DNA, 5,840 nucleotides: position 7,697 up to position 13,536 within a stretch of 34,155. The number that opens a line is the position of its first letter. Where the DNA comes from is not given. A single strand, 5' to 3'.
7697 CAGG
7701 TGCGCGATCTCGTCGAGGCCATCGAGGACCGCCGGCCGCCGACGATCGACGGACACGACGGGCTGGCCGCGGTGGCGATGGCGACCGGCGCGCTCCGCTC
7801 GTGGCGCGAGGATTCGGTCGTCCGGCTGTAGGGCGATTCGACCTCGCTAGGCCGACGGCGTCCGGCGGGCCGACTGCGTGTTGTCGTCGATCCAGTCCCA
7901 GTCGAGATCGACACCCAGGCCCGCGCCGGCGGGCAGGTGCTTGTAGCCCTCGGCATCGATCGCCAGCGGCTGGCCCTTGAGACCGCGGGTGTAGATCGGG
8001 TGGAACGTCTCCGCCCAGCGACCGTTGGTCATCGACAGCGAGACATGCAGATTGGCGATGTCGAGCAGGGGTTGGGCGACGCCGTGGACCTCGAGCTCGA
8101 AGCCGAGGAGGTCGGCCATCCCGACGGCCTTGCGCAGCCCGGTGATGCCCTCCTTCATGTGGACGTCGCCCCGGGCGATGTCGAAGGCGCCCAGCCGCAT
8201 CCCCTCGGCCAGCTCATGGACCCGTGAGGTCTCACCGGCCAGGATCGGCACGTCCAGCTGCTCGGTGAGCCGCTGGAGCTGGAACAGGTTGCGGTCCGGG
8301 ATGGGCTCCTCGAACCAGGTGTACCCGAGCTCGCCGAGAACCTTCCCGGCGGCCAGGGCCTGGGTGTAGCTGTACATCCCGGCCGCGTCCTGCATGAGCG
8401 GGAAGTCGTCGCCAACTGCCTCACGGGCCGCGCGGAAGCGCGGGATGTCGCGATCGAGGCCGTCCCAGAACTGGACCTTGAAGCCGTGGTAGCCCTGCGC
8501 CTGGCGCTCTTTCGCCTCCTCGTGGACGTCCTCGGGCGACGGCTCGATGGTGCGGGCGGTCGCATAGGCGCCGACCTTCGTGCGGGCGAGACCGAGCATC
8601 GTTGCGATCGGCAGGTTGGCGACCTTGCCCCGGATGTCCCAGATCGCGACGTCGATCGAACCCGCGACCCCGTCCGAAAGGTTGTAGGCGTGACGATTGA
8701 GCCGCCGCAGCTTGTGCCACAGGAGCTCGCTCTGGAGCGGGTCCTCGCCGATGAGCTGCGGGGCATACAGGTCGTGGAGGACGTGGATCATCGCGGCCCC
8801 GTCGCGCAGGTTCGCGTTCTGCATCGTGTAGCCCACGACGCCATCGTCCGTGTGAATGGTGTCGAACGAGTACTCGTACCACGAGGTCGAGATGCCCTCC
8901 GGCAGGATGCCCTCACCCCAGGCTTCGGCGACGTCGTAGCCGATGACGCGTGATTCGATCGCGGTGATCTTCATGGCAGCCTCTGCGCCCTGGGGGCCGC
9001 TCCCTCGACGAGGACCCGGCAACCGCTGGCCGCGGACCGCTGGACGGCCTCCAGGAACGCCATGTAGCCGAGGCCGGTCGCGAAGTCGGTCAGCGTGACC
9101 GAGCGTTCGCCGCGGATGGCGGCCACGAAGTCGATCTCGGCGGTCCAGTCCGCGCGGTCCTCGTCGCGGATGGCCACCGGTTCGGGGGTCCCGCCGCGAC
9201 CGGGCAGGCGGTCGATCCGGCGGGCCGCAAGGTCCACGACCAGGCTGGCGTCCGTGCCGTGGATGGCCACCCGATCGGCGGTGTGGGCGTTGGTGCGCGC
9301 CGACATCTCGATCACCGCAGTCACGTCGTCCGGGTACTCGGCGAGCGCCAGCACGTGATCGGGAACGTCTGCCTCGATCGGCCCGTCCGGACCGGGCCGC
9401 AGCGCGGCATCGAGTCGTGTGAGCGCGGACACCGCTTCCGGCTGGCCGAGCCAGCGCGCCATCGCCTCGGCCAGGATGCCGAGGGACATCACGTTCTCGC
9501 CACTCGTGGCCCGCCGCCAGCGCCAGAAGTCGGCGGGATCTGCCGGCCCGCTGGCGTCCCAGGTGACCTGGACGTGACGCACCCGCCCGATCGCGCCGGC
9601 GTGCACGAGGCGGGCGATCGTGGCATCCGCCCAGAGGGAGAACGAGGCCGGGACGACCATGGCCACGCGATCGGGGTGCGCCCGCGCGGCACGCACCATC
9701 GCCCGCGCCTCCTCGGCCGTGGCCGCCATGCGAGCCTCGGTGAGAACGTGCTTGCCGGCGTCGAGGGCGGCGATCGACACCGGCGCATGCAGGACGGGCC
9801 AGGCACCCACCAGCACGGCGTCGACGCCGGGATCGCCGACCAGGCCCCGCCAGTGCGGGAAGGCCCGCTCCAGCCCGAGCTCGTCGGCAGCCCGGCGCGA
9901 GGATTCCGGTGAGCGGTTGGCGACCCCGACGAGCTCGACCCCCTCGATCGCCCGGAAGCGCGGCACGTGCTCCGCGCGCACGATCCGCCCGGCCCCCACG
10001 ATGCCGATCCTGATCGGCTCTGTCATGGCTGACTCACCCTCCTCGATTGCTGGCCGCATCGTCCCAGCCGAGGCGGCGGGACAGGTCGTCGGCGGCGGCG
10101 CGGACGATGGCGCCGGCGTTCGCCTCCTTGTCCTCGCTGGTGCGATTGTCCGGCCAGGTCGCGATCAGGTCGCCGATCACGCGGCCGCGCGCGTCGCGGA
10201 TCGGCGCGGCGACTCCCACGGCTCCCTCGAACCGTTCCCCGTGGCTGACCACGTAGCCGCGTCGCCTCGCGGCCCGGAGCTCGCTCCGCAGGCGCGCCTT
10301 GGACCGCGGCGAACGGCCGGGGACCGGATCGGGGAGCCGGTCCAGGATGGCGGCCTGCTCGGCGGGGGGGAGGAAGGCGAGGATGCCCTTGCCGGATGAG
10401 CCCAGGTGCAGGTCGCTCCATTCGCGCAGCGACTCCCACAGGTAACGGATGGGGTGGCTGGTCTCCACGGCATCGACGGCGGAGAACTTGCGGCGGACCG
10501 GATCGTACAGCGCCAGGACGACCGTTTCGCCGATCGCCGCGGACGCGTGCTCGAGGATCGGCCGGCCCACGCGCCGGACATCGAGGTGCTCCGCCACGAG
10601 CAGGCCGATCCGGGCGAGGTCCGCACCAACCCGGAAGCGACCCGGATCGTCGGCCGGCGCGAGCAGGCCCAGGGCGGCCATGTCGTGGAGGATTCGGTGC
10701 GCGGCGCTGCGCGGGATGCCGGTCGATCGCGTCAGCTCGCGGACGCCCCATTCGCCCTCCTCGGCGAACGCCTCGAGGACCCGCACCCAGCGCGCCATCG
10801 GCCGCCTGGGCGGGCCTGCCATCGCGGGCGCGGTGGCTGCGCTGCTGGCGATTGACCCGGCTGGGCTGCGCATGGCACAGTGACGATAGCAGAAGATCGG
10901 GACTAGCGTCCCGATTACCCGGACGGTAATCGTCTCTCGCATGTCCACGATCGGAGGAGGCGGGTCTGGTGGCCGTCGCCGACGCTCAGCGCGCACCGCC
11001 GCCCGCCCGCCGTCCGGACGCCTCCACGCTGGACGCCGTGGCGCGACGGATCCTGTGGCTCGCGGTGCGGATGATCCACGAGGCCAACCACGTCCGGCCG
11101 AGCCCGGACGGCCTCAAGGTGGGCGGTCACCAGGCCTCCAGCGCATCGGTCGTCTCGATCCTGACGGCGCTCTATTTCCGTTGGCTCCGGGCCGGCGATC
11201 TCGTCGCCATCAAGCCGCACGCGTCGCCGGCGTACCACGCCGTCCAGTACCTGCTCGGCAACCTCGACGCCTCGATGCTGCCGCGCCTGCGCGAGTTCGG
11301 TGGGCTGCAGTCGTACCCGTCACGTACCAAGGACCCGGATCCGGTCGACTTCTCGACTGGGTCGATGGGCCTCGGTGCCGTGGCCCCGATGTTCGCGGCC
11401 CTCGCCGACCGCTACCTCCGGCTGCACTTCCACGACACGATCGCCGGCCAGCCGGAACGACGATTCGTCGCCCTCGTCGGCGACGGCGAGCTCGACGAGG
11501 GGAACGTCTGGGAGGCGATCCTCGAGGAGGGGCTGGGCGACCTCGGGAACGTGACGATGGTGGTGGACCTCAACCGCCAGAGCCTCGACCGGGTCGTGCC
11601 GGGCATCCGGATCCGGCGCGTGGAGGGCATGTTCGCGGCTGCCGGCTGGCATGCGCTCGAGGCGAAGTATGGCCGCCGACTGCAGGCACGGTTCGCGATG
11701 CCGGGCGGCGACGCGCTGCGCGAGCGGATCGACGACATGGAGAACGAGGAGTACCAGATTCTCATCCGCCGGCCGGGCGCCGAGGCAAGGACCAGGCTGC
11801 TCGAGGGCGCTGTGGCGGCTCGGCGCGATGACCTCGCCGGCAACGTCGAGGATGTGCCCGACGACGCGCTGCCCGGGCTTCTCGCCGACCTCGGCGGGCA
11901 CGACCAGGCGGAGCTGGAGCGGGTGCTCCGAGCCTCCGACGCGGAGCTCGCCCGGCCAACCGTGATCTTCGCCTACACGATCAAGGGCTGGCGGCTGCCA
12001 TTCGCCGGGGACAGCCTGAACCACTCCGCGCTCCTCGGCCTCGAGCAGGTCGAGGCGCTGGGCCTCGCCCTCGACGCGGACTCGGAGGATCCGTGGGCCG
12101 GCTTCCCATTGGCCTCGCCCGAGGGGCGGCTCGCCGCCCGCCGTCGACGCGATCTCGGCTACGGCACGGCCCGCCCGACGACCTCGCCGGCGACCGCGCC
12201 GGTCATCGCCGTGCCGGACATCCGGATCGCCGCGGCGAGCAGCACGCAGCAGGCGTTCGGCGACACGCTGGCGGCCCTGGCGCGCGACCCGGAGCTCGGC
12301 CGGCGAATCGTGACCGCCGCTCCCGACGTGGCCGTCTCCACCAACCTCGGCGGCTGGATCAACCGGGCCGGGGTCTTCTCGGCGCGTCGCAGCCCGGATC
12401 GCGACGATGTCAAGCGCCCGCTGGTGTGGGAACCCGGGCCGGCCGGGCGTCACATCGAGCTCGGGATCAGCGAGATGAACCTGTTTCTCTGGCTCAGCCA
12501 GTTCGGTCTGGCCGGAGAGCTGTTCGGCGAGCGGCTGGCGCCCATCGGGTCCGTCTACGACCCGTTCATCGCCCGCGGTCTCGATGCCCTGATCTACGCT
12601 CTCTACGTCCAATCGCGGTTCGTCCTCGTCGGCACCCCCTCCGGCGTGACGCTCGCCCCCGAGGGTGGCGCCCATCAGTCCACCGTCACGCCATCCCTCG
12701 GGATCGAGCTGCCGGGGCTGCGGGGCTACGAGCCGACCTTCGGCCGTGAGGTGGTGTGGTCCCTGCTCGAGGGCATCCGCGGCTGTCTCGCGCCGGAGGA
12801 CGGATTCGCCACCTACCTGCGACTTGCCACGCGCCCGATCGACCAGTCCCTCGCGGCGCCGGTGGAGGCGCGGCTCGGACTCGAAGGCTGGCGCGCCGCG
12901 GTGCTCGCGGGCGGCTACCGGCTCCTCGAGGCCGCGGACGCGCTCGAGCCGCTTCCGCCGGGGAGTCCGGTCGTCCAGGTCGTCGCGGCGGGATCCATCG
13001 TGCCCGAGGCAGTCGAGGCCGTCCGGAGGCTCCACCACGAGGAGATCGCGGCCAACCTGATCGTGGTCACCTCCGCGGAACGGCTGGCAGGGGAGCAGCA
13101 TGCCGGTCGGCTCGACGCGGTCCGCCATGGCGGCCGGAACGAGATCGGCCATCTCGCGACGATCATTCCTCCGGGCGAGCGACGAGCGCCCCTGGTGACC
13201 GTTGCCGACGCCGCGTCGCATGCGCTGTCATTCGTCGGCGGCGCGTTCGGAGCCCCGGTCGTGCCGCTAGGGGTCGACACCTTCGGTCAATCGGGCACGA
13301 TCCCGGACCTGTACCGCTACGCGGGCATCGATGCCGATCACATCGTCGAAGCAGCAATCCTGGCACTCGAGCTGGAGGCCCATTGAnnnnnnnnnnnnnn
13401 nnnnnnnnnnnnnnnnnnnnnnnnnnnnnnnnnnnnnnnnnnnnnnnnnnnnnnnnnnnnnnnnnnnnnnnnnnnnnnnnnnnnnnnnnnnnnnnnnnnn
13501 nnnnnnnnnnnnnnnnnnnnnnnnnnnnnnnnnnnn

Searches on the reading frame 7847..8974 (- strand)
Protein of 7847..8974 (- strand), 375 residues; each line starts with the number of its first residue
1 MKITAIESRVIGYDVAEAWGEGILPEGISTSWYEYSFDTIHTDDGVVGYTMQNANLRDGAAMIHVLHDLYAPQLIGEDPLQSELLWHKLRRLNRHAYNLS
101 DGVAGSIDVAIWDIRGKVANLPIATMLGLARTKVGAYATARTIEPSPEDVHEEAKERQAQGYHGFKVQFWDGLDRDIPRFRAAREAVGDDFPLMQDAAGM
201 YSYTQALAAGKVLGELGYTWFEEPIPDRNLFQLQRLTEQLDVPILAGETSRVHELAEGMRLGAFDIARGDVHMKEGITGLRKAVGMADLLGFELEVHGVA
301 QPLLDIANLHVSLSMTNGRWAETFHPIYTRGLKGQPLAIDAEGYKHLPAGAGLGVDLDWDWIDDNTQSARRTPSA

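Call 7: search_protein_families(library=pfam, proteins=[window:7847-8974:-])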
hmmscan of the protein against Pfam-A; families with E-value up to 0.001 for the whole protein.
window:7847-8974:- (375 aa): 2 families
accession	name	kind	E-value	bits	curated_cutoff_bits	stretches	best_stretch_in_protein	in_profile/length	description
PF13378.12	MR_MLE_C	-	1.3e-43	149.7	29.4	1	150-360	2-218/219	Enolase C-terminal domain-like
PF02746.21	MR_MLE_N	-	1.2e-11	45.2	22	1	39-128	32-117/117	Mandelate racemase / muconate lactonizing enzyme, N-terminal domain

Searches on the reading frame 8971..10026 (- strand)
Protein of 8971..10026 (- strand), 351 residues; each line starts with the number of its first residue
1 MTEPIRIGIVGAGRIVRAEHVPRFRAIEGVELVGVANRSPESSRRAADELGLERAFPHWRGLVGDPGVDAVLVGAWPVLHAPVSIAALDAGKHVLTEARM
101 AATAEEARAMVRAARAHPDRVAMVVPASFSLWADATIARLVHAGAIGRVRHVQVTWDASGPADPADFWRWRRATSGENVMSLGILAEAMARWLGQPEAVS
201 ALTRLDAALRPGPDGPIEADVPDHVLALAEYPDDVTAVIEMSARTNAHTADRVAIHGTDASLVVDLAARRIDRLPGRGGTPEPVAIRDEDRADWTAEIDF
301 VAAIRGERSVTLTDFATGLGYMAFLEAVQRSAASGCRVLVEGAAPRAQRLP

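Call 7: search_protein_families(library=pfam, proteins=[window:8971-10026:-])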
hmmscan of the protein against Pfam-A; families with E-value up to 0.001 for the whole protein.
window:8971-10026:- (351 aa): 3 families
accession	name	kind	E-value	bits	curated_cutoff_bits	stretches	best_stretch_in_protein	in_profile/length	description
PF01408.29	GFO_IDH_MocA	-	1.4e-21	77.9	24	1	5-122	1-117/120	Oxidoreductase family, NAD-binding Rossmann fold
PF22725.1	GFO_IDH_MocA_C3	-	2.2e-20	73.3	27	1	136-262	3-123/124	GFO/IDH/MocA C-terminal domain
PF02894.22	GFO_IDH_MocA_C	-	7.3e-08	32.9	22.9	1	140-336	3-214/218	Oxidoreductase family, C-terminal alpha/beta domain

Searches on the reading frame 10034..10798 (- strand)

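Call 8: search_protein_families(library=pfam, proteins=[window:10034-10798:-])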
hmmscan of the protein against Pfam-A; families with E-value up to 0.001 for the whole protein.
window:10034-10798:- (254 aa): 4 families
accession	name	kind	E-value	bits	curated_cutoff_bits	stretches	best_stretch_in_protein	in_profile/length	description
PF01614.24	IclR_C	-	2.7e-21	76.3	24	1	69-241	4-174/174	Bacterial transcriptional regulator IclR C-terminal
PF09339.16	HTH_IclR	-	6.3e-12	45.5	22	1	3-46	4-48/52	IclR helix-turn-helix domain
PF12802.13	MarR_2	-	4.6e-07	30.4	27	1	4-53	7-57/61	MarR family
PF21214.3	SelB_WH_2nd_bact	-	0.00054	20.2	27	0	2-46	7-50/59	Selenocysteine-specific elongation factor, winged helix domain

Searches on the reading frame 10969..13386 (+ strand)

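Call 8: search_protein_families(library=pfam, proteins=[window:10969-13386:+])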
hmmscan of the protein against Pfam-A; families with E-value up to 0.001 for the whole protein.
window:10969-13386:+ (805 aa): 5 families
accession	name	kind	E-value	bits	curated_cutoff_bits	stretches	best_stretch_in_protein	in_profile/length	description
PF00456.26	Transketolase_N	-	1e-12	48.2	22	1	80-236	60-217/334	Transketolase, thiamine diphosphate binding domain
PF22613.1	Transketolase_C_1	-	2.5e-08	34.6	27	1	649-788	2-113/113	Transketolase-like TK C-terminal domain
PF17831.6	PDH_E1_M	-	3.9e-07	30.1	23.2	1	425-617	24-219/229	Pyruvate dehydrogenase E1 component middle domain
PF13292.11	DXP_synthase_N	-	0.00014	21.6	21.2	1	51-214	36-183/274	1-deoxy-D-xylulose-5-phosphate synthase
PF02780.25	Transketolase_C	-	0.00022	21.6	25.9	0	669-702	12-45/124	Transketolase, C-terminal domain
